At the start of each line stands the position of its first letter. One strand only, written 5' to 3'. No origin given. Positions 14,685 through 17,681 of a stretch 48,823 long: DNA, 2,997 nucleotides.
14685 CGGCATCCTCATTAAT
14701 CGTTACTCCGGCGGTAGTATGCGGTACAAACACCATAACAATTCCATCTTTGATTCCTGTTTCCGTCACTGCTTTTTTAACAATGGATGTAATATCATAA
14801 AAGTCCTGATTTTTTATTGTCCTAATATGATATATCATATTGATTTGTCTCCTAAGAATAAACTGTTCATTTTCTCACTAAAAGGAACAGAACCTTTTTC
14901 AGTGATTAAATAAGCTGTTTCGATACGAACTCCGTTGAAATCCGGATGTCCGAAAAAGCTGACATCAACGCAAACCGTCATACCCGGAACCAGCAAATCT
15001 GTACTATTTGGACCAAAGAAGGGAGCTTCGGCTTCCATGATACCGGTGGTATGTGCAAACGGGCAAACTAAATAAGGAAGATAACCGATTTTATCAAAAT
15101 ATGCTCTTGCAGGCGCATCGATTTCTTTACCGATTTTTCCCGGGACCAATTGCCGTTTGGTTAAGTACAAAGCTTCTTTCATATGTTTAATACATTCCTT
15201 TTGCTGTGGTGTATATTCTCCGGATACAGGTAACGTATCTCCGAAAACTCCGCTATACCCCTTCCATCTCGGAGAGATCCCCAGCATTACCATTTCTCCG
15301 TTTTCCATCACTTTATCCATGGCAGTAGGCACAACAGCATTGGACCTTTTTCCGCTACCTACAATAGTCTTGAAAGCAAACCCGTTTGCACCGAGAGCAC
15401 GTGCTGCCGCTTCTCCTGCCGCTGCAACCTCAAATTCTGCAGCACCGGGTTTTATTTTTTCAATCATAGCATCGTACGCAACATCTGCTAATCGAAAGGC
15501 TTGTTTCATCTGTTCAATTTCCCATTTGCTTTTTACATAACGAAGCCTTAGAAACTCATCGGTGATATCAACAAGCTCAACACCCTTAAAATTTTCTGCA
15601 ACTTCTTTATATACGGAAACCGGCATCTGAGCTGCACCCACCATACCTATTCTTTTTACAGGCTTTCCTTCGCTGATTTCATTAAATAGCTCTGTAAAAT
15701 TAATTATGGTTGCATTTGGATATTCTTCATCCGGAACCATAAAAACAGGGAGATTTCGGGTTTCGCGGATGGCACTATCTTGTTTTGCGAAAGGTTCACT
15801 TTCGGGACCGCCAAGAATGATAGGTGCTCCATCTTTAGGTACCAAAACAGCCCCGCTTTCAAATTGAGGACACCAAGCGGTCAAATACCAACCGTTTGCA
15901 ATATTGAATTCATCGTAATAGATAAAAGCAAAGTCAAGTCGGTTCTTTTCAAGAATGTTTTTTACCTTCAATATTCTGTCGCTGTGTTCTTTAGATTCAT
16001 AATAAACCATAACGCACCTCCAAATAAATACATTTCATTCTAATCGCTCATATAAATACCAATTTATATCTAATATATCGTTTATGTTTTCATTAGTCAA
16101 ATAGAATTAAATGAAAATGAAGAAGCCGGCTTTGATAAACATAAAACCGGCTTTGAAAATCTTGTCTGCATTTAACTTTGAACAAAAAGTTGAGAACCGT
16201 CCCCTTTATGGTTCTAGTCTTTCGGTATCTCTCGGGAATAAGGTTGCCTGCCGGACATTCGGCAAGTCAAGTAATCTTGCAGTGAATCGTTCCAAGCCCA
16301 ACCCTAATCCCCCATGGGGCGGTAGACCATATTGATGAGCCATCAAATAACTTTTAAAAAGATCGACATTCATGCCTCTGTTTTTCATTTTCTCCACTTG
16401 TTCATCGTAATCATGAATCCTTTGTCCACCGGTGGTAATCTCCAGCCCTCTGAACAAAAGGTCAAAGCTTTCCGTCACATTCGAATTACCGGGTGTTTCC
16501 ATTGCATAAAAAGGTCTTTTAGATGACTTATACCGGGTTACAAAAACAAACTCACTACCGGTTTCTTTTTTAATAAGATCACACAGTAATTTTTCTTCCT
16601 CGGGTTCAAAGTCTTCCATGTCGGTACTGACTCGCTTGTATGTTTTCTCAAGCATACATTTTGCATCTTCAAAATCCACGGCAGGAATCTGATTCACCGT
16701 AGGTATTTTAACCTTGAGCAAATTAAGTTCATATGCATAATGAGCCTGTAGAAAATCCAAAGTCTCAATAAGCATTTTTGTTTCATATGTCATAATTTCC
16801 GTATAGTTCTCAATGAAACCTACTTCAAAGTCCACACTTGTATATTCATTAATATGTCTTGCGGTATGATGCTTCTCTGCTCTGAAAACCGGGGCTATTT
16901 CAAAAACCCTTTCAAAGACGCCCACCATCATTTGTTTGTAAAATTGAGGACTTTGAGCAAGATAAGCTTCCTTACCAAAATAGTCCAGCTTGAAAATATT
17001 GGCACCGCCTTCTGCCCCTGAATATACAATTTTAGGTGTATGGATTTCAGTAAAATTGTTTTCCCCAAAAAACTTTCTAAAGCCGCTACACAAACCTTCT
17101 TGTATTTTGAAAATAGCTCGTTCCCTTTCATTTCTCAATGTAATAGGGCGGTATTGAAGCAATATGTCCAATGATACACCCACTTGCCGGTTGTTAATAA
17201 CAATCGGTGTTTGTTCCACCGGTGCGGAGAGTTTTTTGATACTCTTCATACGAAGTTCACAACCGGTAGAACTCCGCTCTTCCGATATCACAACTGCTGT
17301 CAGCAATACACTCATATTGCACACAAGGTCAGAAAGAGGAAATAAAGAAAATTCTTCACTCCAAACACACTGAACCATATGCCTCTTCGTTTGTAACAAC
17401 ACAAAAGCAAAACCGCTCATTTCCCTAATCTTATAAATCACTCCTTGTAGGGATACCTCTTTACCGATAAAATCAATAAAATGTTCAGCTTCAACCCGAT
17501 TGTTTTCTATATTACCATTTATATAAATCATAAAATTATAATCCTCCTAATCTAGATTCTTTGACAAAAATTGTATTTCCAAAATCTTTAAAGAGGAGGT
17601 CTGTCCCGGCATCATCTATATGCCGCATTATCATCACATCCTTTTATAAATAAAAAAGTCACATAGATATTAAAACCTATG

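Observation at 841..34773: Family of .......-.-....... elements: 6 same-orientation intergenic copies, two as approximately 50-bp perfect palindromes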

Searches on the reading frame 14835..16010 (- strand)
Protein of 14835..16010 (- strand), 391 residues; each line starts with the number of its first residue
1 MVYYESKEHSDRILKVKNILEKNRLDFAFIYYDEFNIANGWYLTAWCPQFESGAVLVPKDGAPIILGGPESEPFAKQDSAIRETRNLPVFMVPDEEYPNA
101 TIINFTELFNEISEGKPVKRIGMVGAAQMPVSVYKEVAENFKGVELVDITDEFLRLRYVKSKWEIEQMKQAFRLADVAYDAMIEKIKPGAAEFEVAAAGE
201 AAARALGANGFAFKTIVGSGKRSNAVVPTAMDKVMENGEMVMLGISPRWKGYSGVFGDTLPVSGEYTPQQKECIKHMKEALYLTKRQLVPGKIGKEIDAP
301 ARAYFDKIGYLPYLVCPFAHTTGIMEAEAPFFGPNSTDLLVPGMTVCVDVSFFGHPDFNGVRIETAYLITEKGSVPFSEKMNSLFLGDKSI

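Call 6: search_protein_families(library=ncbifam, proteins=[window:14835-16010:-])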
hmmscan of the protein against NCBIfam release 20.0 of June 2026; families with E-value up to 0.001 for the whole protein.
window:14835-16010:- (391 aa): 10 families
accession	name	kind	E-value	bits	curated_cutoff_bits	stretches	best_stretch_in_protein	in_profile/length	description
NF040821.1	dipep_PepQ_Arch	equivalog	1.8e-33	116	630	1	12-374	2-335/346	Xaa-Pro dipeptidase PepQ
NF007310.0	PRK09795.1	equivalog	1.2e-29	103.2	393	1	106-374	78-345/361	aminopeptidase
NF008131.0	PRK10879.1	equivalog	6.2e-18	64.8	465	1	146-297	160-311/438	Xaa-Pro aminopeptidase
NF038259.1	ectoine_DoeA_2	exception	9.6e-15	54.2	575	1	5-305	10-298/386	ectoine hydrolase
NF011174.0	PRK14576.1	subfamily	5.2e-11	42.1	487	1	142-374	160-391/405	putative endopeptidase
TIGR00500.1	met_pdase_I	equivalog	2.9e-08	33.5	171.35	1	158-312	2-160/247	type I methionyl aminopeptidase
NF011173.0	PRK14575.1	equivalog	2e-07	30.3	850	1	142-378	161-395/406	putative peptidase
TIGR02993.1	ectoine_eutD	equivalog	2.2e-07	30.4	613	1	4-260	6-263/391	ectoine hydrolase DoeA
NF011720.0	PRK15173.1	subfamily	2.2e-07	30.2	420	1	142-378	98-332/343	peptidase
NF010133.0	PRK13607.1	equivalog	0.0005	19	339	1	110-226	113-227/443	Xaa-Pro dipeptidase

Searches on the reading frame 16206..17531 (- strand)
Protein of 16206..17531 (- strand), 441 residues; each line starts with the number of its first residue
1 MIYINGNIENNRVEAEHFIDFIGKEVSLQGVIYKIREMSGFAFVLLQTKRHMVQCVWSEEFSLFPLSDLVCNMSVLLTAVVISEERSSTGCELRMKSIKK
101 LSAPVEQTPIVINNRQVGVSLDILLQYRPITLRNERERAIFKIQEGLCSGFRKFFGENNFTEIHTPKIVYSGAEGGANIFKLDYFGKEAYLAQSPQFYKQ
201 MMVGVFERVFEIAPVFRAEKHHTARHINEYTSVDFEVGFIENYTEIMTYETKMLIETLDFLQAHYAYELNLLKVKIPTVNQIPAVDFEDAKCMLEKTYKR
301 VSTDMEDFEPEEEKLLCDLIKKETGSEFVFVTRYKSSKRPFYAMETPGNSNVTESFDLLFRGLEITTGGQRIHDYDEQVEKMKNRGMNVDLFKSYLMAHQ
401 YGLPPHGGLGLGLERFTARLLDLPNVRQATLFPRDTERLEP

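Call 6: search_protein_families(library=ncbifam, proteins=[window:16206-17531:-])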
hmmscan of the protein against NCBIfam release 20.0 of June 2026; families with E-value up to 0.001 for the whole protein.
window:16206-17531:- (441 aa): 17 families
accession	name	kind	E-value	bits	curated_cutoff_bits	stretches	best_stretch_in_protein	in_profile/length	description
NF003483.0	PRK05159.1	equivalog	6e-158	526.3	353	1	21-441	15-438/438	aspartate--tRNA(Asn) ligase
TIGR00458.1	aspS_nondisc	equivalog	5e-109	365.1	368.4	1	23-441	12-428/428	aspartate--tRNA(Asn) ligase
NF003037.0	PRK03932.1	equivalog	2e-67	228.1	414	1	20-440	13-450/451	asparagine--tRNA ligase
TIGR00457.1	asnS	equivalog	2.1e-67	227.9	342.6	1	21-440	14-454/455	asparagine--tRNA ligase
NF001750.0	PRK00476.1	equivalog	1.6e-44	152.2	443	2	22-258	17-262/590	aspartate--tRNA ligase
TIGR00459.1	aspS_bact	equivalog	6e-44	150.3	373.85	2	22-258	15-257/586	aspartate--tRNA ligase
NF005052.0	PRK06462.1-1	equivalog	2.6e-36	125.4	368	1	98-434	6-345/353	asparagine synthetase A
NF005054.0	PRK06462.1-4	equivalog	5e-28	98.1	309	1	132-434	16-310/318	asparagine synthetase A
NF001756.1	PRK00484.1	subfamily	8.8e-28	97.2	468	1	22-434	50-484/488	lysine--tRNA ligase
NF009460.0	PRK12820.1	equivalog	7.9e-26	90.4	1379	2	118-242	150-276/723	bifunctional aspartyl-tRNA synthetase/aspartyl/glutamyl-tRNA amidotransferase subunit C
TIGR00499.1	lysS_bact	equivalog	1.4e-24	86.6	427.6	1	23-434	53-491/496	lysine--tRNA ligase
NF009101.0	PRK12445.1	subfamily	1e-19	70.5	1026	2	49-249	101-293/505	lysine--tRNA ligase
TIGR00462.1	genX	equivalog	1.9e-19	70.2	286.9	1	147-430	7-302/304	EF-P lysine aminoacylase EpmA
NF002821.0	PRK02983.1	equivalog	3.7e-16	58.3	742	2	23-247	659-885/1102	bifunctional lysylphosphatidylglycerol synthetase/lysine--tRNA ligase LysX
NF006828.0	PRK09350.1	equivalog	2.1e-15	56.8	264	1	147-435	22-323/325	elongation factor P--(R)-beta-lysine ligase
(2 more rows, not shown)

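Call 9: find_encoding_contigs(protein=window:16206-17531:-, flank=10000, max_places=6)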
Protein window:16206-17531:- (441 aa): 2 contigs read that carry it; 2 places shown.
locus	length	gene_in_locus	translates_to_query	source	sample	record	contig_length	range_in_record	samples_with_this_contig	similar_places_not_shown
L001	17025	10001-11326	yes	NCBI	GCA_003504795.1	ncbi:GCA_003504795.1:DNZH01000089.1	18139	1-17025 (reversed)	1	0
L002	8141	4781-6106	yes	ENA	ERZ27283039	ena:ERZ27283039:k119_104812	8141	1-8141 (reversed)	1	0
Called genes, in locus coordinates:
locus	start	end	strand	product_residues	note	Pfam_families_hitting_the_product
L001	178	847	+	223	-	PF13396:PLDc_N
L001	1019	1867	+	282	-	PF00614:PLDc (weak), PF13091:PLDc_2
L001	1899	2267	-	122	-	PF12788:YmaF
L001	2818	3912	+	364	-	PF01408:GFO_IDH_MocA, PF22725:GFO_IDH_MocA_C3 (weak)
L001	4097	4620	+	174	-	-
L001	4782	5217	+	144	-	-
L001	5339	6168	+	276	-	-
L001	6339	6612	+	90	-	-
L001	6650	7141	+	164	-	PF01139:RtcB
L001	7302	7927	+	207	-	PF01139:RtcB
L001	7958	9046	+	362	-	PF22244:GCE_fung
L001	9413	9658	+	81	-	-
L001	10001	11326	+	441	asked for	PF00152:tRNA-synt_2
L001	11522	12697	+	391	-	PF01321:Creatinase_N, PF00557:Peptidase_M24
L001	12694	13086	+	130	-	PF01894:YjbQ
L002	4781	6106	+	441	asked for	PF00152:tRNA-synt_2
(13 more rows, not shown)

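Call 40: list_cluster_members(proteins=[window:16206-17531:-, window:32226-34631:-, window:914-2755:-])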
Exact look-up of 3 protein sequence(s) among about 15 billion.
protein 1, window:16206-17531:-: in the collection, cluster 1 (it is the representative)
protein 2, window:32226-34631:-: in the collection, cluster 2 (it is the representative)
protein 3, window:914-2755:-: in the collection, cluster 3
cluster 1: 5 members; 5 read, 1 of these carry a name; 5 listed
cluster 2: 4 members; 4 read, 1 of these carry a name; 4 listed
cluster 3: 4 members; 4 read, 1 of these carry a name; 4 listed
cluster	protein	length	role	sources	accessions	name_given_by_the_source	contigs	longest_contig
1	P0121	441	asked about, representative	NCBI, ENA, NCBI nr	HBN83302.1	MAG TPA: aspartate--tRNA(Asn) ligase [Clostridiales bacterium] | aspartate--tRNA(Asn) ligase [Clostridiales bacterium]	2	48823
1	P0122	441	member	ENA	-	-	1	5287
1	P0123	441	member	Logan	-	-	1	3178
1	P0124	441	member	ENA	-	-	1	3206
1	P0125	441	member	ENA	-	-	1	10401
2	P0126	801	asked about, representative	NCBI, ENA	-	-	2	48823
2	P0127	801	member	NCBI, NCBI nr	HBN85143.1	MAG TPA: accessory Sec system translocase SecA2 [Clostridiales bacterium] | accessory Sec system translocase SecA2 [Clostridiales bacterium]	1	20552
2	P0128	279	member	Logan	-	-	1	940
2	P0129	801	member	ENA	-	-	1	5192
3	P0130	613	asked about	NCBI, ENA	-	-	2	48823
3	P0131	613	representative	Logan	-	-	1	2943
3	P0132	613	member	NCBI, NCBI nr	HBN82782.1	MAG TPA: hypothetical protein DDZ89_02960 [Clostridiales bacterium] | hypothetical protein [Clostridiales bacterium]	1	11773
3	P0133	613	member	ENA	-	-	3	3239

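Call 47: find_encoding_contigs(protein=P0132, flank=10000, max_places=3)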
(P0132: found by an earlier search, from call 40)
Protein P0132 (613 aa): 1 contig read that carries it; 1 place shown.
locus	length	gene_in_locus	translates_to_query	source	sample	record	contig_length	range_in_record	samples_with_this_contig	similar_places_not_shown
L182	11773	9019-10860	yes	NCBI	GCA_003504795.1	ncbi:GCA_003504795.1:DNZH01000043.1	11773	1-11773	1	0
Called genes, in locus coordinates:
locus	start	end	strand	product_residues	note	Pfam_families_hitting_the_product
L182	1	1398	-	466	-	PF00664:ABC_membrane, PF00005:ABC_tran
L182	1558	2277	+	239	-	-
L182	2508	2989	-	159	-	PF01476:LysM, PF03734:YkuD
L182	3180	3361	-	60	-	PF23457:LysM2_NFP (faint), PF23473:LysM3_LYK4_5 (weak), PF01476:LysM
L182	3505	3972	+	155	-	PF00583:Acetyltransf_1, PF13508:Acetyltransf_7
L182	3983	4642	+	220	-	PF00083:Sugar_tr, PF07690:MFS_1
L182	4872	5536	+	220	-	PF07690:MFS_1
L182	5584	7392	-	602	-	-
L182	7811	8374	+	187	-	-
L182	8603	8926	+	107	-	-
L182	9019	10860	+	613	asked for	-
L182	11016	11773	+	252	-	PF04909:Amidohydro_2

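Call 48: find_encoding_contigs(protein=P0125, flank=10000, max_places=3)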
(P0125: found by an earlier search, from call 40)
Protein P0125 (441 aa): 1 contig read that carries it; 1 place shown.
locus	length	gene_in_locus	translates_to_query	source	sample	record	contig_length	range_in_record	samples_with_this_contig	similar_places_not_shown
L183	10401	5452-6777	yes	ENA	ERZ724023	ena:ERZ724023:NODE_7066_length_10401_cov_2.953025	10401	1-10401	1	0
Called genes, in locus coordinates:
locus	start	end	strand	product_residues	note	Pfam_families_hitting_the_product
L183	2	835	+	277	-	?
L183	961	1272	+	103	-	-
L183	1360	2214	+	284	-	PF01381:HTH_3 (weak), PF13151:DUF3990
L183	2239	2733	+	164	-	-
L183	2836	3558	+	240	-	PF02463:SMC_N (faint), PF13476:AAA_23, PF13555:AAA_29 (faint), PF13175:AAA_15 (weak), PF00005:ABC_tran (faint), PF13304:AAA_21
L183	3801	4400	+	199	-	-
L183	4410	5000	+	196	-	PF08843:AbiEii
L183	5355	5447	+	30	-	-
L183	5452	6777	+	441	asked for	PF00152:tRNA-synt_2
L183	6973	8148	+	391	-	PF01321:Creatinase_N, PF00557:Peptidase_M24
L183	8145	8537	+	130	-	PF01894:YjbQ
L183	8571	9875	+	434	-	PF03747:ADP_ribosyl_GH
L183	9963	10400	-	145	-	?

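Call 61: find_homologous_proteins(query=window:16206-17531:-, max_evalue=1e-100)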
Query window:16206-17531:- (441 aa): 7905 proteins with E <= 1e-100 among 8000 candidates; the best 120 are listed.
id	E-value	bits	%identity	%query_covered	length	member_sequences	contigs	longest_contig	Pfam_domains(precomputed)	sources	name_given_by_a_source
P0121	5.9e-296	999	100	100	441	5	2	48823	PF00152.26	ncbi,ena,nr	ncbi:MAG TPA: aspartate--tRNA(Asn) ligase [Clostridiales bacterium]|nr:aspartate--tRNA(Asn) ligase [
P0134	5.7e-237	805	80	100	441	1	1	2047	PF00152.26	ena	-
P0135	3.4e-233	792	78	100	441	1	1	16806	PF00152.26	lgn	-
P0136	5.5e-211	719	72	100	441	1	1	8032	PF00152.26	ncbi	-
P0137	6.3e-210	716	71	100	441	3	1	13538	PF00152.26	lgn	-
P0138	9.6e-210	715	71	100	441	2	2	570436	PF00152.26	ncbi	ncbi:MAG: aspartate--tRNA(Asn) ligase [Eubacteriales bacterium]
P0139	8.2e-209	712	71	100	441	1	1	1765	PF01336.32,PF00152.26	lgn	-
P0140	2.5e-207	707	72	100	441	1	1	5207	PF00152.26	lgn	-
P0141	3.0e-207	707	71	100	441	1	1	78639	PF01336.32,PF00152.26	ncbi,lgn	ncbi:MAG: aspartate--tRNA(Asn) ligase [Clostridiaceae bacterium]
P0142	1.1e-206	705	70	97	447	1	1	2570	PF00152.26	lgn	-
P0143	2.4e-206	704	70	100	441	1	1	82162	PF00152.26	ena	-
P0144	8.2e-206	702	68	100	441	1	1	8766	PF00152.26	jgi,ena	-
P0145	6.7e-205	699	71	100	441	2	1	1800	PF00152.26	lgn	-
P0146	7.9e-202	689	68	99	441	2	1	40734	PF01336.32,PF00152.26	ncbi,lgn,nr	ncbi:MAG: aspartate--tRNA(Asn) ligase [Clostridiales bacterium]|nr:aspartate--tRNA(Asn) ligase [Clos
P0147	7.2e-201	686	69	100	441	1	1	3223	PF00152.26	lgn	-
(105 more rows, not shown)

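Call 62: find_encoding_contigs(protein=P0135, flank=10000, max_places=1)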
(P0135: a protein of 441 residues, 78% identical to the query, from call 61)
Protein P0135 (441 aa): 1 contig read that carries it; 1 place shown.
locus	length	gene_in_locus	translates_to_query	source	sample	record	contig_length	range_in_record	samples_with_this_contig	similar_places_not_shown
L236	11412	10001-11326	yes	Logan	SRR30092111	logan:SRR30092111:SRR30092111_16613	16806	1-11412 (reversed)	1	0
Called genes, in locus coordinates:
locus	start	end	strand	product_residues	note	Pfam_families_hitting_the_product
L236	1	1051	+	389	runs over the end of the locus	PF01321:Creatinase_N, PF00557:Peptidase_M24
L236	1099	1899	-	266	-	PF13306:LRR_5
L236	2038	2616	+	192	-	PF08238:Sel1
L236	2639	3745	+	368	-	PF00657:Lipase_GDSL (faint), PF13472:Lipase_GDSL_2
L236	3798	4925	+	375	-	PF01139:RtcB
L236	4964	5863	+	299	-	-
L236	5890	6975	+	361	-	PF22244:GCE_fung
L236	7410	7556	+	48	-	-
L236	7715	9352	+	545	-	PF00005:ABC_tran, PF02463:SMC_N (faint), PF13304:AAA_21 (faint), PF12848:ABC_tran_Xtn, PF00005:ABC_tran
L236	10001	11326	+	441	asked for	PF00152:tRNA-synt_2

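Call 63: find_encoding_contigs(protein=P0138, flank=10000, max_places=1)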
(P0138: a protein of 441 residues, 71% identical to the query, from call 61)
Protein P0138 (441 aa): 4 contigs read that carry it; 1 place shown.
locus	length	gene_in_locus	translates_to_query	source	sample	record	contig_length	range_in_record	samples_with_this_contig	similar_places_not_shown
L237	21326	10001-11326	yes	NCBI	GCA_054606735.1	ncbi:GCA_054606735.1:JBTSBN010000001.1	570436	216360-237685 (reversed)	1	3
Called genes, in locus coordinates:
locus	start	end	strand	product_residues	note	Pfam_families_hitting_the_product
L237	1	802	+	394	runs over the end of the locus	PF00162:PGK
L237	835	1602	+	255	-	PF00121:TIM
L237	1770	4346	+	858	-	PF18989:DUF5722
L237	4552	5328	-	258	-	PF14329:DUF4386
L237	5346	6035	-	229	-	PF02578:Cu-oxidase_4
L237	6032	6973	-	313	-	PF00701:DHDPS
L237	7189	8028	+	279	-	PF00497:SBP_bac_3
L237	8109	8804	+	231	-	PF00528:BPD_transp_1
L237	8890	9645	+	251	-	PF02463:SMC_N (faint), PF09818:ABC_ATPase (faint), PF13555:AAA_29 (weak), PF00005:ABC_tran, PF13304:AAA_21 (faint)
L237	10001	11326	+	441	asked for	PF00152:tRNA-synt_2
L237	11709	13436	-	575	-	-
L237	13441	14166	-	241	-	-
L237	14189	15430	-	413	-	PF01120:Alpha_L_fucos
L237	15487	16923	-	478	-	-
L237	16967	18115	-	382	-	PF02746:MR_MLE_N, PF13378:MR_MLE_C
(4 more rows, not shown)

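Call 64: find_encoding_contigs(protein=P0134, flank=10000, max_places=1)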
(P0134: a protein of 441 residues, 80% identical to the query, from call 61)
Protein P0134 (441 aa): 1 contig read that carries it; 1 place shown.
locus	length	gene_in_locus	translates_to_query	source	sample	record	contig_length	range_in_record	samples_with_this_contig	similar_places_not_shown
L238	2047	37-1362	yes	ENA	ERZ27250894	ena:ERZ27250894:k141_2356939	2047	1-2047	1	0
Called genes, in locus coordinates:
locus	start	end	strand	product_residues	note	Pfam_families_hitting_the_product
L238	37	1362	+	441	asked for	PF00152:tRNA-synt_2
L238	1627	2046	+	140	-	?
